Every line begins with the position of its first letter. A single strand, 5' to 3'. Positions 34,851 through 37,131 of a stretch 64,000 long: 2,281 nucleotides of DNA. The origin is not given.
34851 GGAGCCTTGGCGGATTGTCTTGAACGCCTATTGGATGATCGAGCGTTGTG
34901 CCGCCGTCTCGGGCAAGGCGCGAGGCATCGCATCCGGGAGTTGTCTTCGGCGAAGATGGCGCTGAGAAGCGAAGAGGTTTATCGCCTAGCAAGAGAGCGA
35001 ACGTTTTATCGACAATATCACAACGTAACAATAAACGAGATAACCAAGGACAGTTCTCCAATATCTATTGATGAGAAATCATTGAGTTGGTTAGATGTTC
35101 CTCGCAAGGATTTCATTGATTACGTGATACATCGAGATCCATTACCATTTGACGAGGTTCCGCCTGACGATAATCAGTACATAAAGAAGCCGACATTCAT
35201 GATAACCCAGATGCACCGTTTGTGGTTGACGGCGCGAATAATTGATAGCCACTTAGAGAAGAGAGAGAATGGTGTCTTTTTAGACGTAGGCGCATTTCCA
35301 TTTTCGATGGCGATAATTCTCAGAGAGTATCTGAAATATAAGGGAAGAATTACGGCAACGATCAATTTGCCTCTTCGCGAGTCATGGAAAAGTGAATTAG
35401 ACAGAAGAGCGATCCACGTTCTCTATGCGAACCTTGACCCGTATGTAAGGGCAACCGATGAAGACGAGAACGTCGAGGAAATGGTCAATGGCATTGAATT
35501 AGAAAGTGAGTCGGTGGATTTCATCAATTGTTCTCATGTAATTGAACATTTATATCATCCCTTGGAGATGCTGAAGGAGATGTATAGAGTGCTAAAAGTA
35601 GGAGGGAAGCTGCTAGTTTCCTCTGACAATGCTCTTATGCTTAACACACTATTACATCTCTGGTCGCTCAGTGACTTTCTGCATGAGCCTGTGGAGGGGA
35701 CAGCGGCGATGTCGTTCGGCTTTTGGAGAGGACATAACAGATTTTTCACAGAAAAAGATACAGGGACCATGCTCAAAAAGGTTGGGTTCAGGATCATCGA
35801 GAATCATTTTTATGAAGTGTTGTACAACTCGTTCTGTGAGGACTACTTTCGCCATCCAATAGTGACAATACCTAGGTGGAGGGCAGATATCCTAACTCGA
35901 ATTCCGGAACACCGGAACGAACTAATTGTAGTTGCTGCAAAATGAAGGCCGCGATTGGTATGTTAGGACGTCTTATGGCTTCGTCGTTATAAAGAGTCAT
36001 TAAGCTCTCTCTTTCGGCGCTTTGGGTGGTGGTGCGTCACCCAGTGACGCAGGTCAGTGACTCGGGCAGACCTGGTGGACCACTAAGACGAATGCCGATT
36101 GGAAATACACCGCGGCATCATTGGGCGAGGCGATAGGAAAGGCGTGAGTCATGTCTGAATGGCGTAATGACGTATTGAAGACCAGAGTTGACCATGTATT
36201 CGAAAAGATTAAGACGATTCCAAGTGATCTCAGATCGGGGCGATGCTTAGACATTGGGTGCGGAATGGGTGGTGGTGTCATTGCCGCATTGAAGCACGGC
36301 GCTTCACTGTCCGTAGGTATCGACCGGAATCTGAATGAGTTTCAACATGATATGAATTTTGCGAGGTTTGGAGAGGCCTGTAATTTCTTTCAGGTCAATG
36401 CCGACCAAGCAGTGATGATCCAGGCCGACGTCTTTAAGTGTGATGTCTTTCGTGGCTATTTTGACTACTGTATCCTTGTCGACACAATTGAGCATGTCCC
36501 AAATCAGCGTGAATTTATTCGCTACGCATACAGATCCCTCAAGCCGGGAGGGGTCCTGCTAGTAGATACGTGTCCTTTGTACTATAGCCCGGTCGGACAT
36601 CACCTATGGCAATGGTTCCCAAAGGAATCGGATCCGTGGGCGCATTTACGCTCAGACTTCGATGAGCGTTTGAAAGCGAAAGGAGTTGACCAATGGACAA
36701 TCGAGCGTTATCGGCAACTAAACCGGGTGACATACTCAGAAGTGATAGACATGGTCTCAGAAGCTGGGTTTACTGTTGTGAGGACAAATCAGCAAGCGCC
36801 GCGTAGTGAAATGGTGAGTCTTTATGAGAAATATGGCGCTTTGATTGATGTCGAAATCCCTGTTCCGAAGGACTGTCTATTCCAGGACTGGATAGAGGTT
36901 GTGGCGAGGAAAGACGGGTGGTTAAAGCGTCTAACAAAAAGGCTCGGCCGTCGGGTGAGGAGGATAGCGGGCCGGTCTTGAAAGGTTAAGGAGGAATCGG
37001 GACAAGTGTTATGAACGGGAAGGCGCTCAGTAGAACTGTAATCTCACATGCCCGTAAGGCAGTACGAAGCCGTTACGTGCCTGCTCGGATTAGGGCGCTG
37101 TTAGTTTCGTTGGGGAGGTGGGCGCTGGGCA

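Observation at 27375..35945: Complete ABC-transporter-dependent O-polysaccharide machine: Wzm, Wzt with a glycan-binding domain, a WbdD-like kinase-methyltransferase terminator, and a 1400-aa GT4-GT2-GT4-MTase polymerase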

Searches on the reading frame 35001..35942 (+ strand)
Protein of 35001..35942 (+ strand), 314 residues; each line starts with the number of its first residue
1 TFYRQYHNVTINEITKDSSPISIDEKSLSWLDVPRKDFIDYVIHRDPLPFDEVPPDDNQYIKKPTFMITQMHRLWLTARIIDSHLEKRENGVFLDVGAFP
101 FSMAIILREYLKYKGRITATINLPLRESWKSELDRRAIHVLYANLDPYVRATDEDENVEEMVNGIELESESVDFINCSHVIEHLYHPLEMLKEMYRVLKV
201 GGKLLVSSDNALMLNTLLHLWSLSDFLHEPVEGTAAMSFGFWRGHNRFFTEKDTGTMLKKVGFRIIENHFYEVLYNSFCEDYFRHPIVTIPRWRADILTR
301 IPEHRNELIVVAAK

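Call 44: search_protein_representatives(protein=window:35001-35942:+)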
Query: 314 residues. Proteins with E-value up to 0.001 (for the whole library): 967; up to 1e-10: 79; up to 1e-30: 30. The best 150 are listed.
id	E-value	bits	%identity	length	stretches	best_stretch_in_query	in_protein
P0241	9.6e-99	346.7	51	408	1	11-314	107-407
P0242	1.4e-85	303.4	46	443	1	14-313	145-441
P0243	4.9e-85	301.7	49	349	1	11-314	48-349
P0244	9.7e-83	294.1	40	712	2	6-314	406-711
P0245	1.1e-82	293.9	43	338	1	5-314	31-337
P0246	1.2e-81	290.6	44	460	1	11-312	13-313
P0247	5.9e-78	278.4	40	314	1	2-314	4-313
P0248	6.1e-75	268.5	41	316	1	3-310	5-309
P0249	1.9e-72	260.3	42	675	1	6-314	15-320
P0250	9.9e-72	258.0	43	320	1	8-314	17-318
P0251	3.0e-71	256.4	42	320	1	5-313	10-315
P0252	1.1e-69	251.3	48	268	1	61-314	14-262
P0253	5.5e-69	248.9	61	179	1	133-314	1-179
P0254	1.7e-67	244.0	40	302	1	11-314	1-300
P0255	2.9e-66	240.0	52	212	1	113-313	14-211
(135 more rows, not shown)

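Call 54: predict_structure(alignment_id=A1)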
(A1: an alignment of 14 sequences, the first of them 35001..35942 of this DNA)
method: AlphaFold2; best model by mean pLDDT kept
length: 314 residues; sequences in the alignment: 14
mean_pLDDT: 88.3   pTM: 0.88
mean pLDDT of the five models: 88.3, 87.0, 86.5, 86.5, 85.8
residues with pLDDT >= 90: 211; 70-90: 71; 50-70: 16; < 50: 16
segments of 3 or more residues with pLDDT < 50: 228-240, 242-244
pLDDT, mean of each block of 10 residues (from residue 1): 84 92 94 97 93 88 94 98 93 94 97 97 88 96 82 68 90 96 88 97 95 83 58 39 62 96 98 93 94 95 95 98
secondary structure, 60 per line:
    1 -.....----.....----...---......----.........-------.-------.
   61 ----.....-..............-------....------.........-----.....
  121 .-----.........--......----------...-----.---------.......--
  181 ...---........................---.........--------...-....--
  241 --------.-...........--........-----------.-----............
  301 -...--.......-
elements in order: H2-6 H11-15 E20-22 H26-31 H36-44 H66-69 H71-84 E92-95 H102-110 E116-121 H127-135 E138-143 E172-178 H187-197 E198-210 H214-222 H235-238 H251-261 E264-271 E289-291 H292-300 E307-313

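Call 56: fold_search(model_id=the predicted structure, library=pdb)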
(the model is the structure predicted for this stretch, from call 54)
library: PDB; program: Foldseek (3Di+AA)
matches with E <= 10: 1904; with E <= 0.001: 535
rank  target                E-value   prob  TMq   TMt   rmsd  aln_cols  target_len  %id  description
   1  6f5z_A                8.7e-12  1.00  0.51  0.68   7.6       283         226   14  Complex between the Haloferax volcanii Trm112 methyltransferase activator and the Hvo_0019 putative methyltransferase (released 2018-07-11)
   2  6f5z_B                2.2e-11  1.00  0.49  0.65   5.3       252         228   15  Complex between the Haloferax volcanii Trm112 methyltransferase activator and the Hvo_0019 putative methyltransferase (released 2018-07-11)
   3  3bus_B                3.9e-11  1.00  0.48  0.60   7.9       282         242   13  Crystal Structure of RebM (released 2008-03-25)
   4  3dli_A                6.8e-11  1.00  0.47  0.64   9.0       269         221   15  Crystal structure of a SAM dependent methyltransferase from Archaeoglobus fulgidus (released 2008-07-15)
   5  6uvq_A                8.2e-11  1.00  0.46  0.55   8.8       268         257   14  Crystal structure of Apo AtmM (released 2020-11-25)
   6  6uv6_A                8.2e-11  1.00  0.45  0.53   7.4       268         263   13  AtmM with bound rebeccamycin analogue (released 2020-11-25)
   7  6uv6_C                8.8e-11  1.00  0.46  0.54  11.1       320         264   12  AtmM with bound rebeccamycin analogue (released 2020-11-25)
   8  3cc8                  1.1e-10  1.00  0.51  0.73   6.4       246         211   17  Crystal structure of a putative methyltransferase (bce_1332) from bacillus cereus atcc 10987 at 1.64 A resolution (released 2008-03-04)
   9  1vlm_B                1.6e-10  1.00  0.43  0.62   7.1       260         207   17  Crystal structure of SAM-dependent methyltransferase, possible histamine N-methyltransferase (TM1293) from Thermotoga  (released 2004-08-24)
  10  3l8d                  3.0e-10  1.00  0.44  0.64   5.5       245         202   12  Crystal structure of methyltransferase from Bacillus Thuringiensis (released 2010-01-12)
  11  1vl5_A                4.2e-10  1.00  0.44  0.59   6.0       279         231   15  CRYSTAL STRUCTURE OF A PUTATIVE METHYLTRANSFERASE (BH2331) FROM BACILLUS HALODURANS C-125 AT 1.95 A RESOLUTION (released 2004-08-17)
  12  4pne_A                5.3e-10  1.00  0.49  0.56  12.9       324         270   12  Crystal Structure of the [4+2]-Cyclase SpnF (released 2015-02-18)
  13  4pne_B                5.7e-10  1.00  0.47  0.54   9.5       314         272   13  Crystal Structure of the [4+2]-Cyclase SpnF (released 2015-02-18)
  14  3bus_A                1.1e-09  1.00  0.47  0.58   7.8       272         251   13  Crystal Structure of RebM (released 2008-03-25)
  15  3bkw_A                1.2e-09  1.00  0.44  0.61   6.2       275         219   13  Crystal structure of S-adenosylmethionine dependent methyltransferase (NP_104914.1) from Mesorhizobium loti at 1.60 A  (released 2007-12-18)
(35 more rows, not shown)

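Call 69: find_homologous_proteins(query=window:35001-35942:+, max_evalue=1e-15)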
Query window:35001-35942:+ (314 aa): 47 proteins with E <= 1e-15 among 551 candidates.
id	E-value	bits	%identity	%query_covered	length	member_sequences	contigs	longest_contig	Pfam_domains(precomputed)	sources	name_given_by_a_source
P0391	1.2e-118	414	59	97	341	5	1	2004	PF13489.13,PF08241.19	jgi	jgi:SAM-dependent methyltransferase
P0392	3.3e-114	399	56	98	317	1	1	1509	PF13489.13,PF01209.25,PF08241.19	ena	-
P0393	3.8e-113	396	56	100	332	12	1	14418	PF13489.13,PF01209.25,PF08241.19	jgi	-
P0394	9.9e-111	388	55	99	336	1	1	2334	PF13847.13,PF13489.13,PF08241.19,PF08242.19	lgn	-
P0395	6.6e-109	382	53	100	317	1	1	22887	PF13847.13,PF13489.13,PF08241.19,PF08242.19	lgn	-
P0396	9.2e-102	358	50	100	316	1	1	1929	PF13847.13,PF13489.13,PF08241.19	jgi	jgi:SAM-dependent methyltransferase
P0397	4.5e-101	356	51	96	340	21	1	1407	PF13847.13,PF13489.13,PF01209.25,PF08241.19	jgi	jgi:SAM-dependent methyltransferase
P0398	2.6e-100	353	51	100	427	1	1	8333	PF13489.13,PF08241.19,PF08242.19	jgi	-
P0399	9.3e-99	348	51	96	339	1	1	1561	PF13489.13,PF13649.13,PF08241.19,PF08242.19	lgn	-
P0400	2.3e-98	347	49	100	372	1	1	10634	PF13847.13,PF13489.13,PF01209.25,PF08241.19,PF08242.19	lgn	-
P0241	3.0e-98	347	51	96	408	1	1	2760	PF13847.13,PF13489.13,PF08241.19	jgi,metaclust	metaclust:\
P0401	1.3e-97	345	50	100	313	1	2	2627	PF13489.13,PF08241.19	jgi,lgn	-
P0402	2.6e-97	344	50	100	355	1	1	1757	PF13847.13,PF13489.13,PF08241.19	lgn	-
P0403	4.0e-96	340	50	96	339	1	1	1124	PF13489.13,PF13649.13,PF08241.19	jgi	-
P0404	5.1e-95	336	50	97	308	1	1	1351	PF13847.13,PF13489.13,PF08241.19,PF08242.19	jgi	jgi:SAM-dependent methyltransferase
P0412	5.5e-85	303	46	99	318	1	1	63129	PF13847.13,PF13489.13,PF13649.13,PF08241.19,PF08242.19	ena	-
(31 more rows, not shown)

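Call 70: find_encoding_contigs(protein=P0412, flank=10000, max_places=1)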
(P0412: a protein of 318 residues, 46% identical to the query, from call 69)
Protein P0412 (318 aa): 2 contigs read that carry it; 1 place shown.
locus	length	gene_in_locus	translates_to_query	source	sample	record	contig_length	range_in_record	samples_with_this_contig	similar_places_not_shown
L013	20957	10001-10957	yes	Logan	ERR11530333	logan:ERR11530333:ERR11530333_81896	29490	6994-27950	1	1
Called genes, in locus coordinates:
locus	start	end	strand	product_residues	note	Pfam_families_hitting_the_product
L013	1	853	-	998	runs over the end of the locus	-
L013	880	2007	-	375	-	PF04724:Glyco_transf_17 (faint)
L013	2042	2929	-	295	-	PF01073:3Beta_HSD (weak), PF01370:Epimerase, PF04321:RmlD_sub_bind, PF16363:GDP_Man_Dehyd, PF07993:NAD_binding_4 (weak)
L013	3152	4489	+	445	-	-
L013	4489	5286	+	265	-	PF01061:ABC2_membrane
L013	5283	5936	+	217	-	PF00005:ABC_tran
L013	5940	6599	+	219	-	PF13946:DUF4214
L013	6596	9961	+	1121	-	PF20706:GT4-conflict, PF00534:Glycos_transf_1, PF13692:Glyco_trans_1_4, PF00535:Glycos_transf_2, PF13641:Glyco_tranf_2_3, PF13439:Glyco_transf_4, PF20706:GT4-conflict, PF00534:Glycos_transf_1, +4 more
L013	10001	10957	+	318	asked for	PF13489:Methyltransf_23, PF08242:Methyltransf_12 (weak), PF08241:Methyltransf_11, PF13649:Methyltransf_25 (faint), PF13847:Methyltransf_31 (weak)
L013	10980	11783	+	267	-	-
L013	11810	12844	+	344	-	PF01370:Epimerase, PF04321:RmlD_sub_bind (weak), PF16363:GDP_Man_Dehyd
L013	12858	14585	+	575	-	-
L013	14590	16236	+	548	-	PF08614:ATG16 (weak)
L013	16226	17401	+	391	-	PF05050:Methyltransf_21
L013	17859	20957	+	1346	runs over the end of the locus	PF13439:Glyco_transf_4 (weak), PF20706:GT4-conflict, PF00534:Glycos_transf_1, PF13692:Glyco_trans_1_4, PF00534:Glycos_transf_1, PF13692:Glyco_trans_1_4, PF20706:GT4-conflict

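Call 71: find_encoding_contigs(protein=P0393, flank=10000, max_places=1)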
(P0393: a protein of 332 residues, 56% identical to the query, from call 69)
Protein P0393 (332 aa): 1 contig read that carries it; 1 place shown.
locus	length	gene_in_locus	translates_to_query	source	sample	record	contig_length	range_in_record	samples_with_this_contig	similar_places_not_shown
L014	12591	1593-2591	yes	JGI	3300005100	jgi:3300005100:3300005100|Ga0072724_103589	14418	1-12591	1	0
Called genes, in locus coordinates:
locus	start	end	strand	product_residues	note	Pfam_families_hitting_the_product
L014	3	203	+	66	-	?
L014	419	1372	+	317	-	PF01073:3Beta_HSD, PF01370:Epimerase, PF02719:Polysacc_synt_2, PF04321:RmlD_sub_bind, PF16363:GDP_Man_Dehyd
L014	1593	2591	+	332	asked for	PF01209:Ubie_methyltran (faint), PF13489:Methyltransf_23, PF08241:Methyltransf_11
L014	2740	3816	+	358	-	PF13439:Glyco_transf_4 (weak), PF00534:Glycos_transf_1, PF13692:Glyco_trans_1_4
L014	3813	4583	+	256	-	PF01061:ABC2_membrane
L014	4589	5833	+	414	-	PF00005:ABC_tran, PF13304:AAA_21 (faint), PF14524:Wzt_C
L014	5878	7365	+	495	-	PF13489:Methyltransf_23, PF07021:MetW, PF08241:Methyltransf_11, PF08242:Methyltransf_12, PF13649:Methyltransf_25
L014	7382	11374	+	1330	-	PF00534:Glycos_transf_1, PF13692:Glyco_trans_1_4, PF00535:Glycos_transf_2, PF13641:Glyco_tranf_2_3, PF13439:Glyco_transf_4, PF13579:Glyco_trans_4_4, PF20706:GT4-conflict, PF00534:Glycos_transf_1, +8 more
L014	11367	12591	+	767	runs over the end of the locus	PF04055:Radical_SAM, PF13186:SPASM, PF13489:Methyltransf_23, PF08241:Methyltransf_11, PF08242:Methyltransf_12, PF13649:Methyltransf_25, PF13847:Methyltransf_31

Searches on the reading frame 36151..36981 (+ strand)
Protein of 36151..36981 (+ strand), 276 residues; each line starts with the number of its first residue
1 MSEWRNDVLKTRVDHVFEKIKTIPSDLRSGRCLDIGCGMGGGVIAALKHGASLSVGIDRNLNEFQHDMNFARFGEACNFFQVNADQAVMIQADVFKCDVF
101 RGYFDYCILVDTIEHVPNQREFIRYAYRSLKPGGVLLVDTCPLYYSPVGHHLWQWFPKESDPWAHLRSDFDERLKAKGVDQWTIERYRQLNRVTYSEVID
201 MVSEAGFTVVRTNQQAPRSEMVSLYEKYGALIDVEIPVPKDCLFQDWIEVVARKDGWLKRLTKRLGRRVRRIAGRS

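Call 4: search_protein_families(library=pfam, proteins=[window:36151-36981:+], max_evalue=0.01)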
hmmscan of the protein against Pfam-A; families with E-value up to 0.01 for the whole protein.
window:36151-36981:+ (276 aa): 9 families
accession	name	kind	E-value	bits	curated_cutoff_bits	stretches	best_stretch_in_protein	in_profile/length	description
PF13489.12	Methyltransf_23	-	1.8e-15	57.5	27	1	20-210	13-162/164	Methyltransferase domain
PF08241.18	Methyltransf_11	-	5.2e-11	43.5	21.2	1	33-137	1-94/95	Methyltransferase domain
PF13847.12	Methyltransf_31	-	2e-09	37.7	27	1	31-152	6-114/145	Methyltransferase domain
PF08242.18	Methyltransf_12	-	4.3e-09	37.4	30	1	33-136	1-98/98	Methyltransferase domain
PF13649.12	Methyltransf_25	-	5.3e-08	33.9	27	1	33-134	2-97/97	Methyltransferase domain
PF02353.26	CMAS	-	6e-05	22.9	27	1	13-142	51-168/273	Mycolic acid cyclopropane synthetase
PF01728.25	FtsJ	-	0.00013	22.4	24.1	1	19-136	15-135/181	FtsJ-like methyltransferase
PF01209.24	Ubie_methyltran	-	0.0016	18.3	20.1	1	6-138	24-151/233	ubiE/COQ5 methyltransferase family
PF08003.17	Methyltransf_9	-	0.0022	17.5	23.8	1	12-61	99-148/315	Protein of unknown function (DUF1698)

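Call 8: search_protein_families(library=ncbifam, proteins=[window:36151-36981:+], max_evalue=0.00001)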
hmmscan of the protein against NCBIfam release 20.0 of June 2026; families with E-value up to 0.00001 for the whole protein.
window:36151-36981:+ (276 aa): 3 families
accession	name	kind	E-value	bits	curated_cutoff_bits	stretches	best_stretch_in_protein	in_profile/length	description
TIGR01983.1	UbiG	equivalog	2.1e-09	37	102.95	1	10-140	27-153/228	bifunctional 2-polyprenyl-6-hydroxyphenol methylase/3-demethylubiquinol 3-O-methyltransferase UbiG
NF041536.1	ArsM_DUF2284_UU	exception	1.2e-06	27.1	575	1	31-138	79-180/459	arsenite methyltransferase/DUF2284 domain selenoprotein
NF045667.1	MTase_DVU1556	equivalog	2.8e-06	26.9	155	0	30-209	24-162/213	DVU_1556 family methyltransferase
